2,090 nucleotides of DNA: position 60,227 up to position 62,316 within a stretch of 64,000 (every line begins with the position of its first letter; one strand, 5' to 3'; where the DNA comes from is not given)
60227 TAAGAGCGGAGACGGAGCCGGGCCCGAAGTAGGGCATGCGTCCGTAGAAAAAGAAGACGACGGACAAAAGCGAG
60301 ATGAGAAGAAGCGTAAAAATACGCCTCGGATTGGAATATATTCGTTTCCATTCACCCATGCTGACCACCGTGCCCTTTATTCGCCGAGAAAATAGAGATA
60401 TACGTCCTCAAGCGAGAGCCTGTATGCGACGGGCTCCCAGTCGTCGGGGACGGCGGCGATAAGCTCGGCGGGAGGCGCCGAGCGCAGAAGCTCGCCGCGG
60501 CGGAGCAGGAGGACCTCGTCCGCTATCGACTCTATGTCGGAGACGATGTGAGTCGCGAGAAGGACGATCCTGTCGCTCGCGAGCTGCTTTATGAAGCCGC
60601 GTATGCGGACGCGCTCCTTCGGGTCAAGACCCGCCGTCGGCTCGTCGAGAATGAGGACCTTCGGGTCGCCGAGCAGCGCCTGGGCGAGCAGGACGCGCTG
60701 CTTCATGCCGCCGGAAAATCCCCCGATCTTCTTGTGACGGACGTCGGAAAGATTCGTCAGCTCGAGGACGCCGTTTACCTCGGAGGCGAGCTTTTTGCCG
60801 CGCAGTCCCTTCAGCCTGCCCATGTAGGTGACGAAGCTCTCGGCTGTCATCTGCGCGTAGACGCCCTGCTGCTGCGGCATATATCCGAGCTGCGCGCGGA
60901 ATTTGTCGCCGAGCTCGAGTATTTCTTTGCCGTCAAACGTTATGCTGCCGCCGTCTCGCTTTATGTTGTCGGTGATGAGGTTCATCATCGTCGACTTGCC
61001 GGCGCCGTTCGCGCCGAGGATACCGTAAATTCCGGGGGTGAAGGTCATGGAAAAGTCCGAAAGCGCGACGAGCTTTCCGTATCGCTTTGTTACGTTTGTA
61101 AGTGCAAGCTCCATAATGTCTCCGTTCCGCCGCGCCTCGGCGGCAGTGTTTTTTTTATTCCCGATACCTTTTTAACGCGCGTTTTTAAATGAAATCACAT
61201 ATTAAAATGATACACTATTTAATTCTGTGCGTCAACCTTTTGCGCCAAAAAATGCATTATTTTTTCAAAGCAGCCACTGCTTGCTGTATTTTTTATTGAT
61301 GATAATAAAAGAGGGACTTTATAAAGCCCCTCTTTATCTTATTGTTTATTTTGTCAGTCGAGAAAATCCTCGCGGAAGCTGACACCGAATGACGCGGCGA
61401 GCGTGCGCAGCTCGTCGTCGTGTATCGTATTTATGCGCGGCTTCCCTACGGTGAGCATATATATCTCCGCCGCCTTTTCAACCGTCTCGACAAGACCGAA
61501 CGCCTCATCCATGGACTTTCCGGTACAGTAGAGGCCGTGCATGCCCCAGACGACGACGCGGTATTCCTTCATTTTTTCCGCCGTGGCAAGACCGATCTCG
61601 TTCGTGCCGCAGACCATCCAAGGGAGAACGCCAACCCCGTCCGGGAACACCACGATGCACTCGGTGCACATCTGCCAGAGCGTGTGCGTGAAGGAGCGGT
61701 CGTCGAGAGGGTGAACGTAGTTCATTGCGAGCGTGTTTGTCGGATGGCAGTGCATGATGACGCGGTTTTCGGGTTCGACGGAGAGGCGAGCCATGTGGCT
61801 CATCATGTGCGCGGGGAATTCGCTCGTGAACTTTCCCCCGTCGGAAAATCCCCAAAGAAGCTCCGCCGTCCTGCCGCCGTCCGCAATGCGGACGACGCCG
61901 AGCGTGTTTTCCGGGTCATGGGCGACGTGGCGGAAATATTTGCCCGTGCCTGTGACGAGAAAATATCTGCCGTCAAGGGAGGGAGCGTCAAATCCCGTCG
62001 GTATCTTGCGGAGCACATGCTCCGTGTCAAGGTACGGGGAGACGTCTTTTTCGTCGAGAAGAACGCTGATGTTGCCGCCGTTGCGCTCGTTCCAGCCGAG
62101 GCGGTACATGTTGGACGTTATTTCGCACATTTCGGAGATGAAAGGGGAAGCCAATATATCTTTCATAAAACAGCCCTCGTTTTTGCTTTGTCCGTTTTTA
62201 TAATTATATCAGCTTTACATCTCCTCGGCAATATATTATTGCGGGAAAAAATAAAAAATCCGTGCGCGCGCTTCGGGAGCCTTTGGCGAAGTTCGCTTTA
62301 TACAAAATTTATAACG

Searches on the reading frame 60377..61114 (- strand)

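Call 59: search_protein_families(library=pfam, proteins=[window:60377-61114:-], max_evalue=0.00001)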
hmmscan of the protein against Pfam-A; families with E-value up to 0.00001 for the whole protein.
window:60377-61114:- (245 aa): 2 families
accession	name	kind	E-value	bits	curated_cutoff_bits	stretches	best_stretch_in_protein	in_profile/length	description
PF00005.33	ABC_tran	-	3.2e-30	105.9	25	1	19-161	2-137/137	ABC transporter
PF13304.12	AAA_21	-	2.5e-10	41.4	27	1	133-189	238-298/304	AAA domain, putative AbiEii toxin, Type IV TA system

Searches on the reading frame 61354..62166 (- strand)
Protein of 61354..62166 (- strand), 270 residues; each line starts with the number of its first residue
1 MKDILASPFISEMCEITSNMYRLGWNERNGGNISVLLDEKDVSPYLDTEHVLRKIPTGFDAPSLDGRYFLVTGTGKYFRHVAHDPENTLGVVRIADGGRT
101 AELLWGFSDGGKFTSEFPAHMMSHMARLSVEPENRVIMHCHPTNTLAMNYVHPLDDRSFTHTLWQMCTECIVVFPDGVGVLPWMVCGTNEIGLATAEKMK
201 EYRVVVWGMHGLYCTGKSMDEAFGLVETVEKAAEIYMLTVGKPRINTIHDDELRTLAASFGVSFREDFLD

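Call 59: search_protein_families(library=pfam, proteins=[window:61354-62166:-], max_evalue=0.00001)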
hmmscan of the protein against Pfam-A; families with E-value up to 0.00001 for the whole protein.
window:61354-62166:- (270 aa): 1 family
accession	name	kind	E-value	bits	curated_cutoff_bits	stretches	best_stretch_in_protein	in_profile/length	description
PF00596.27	Aldolase_II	-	5.3e-30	105.1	22.2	1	12-236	2-182/183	Class II Aldolase and Adducin N-terminal domain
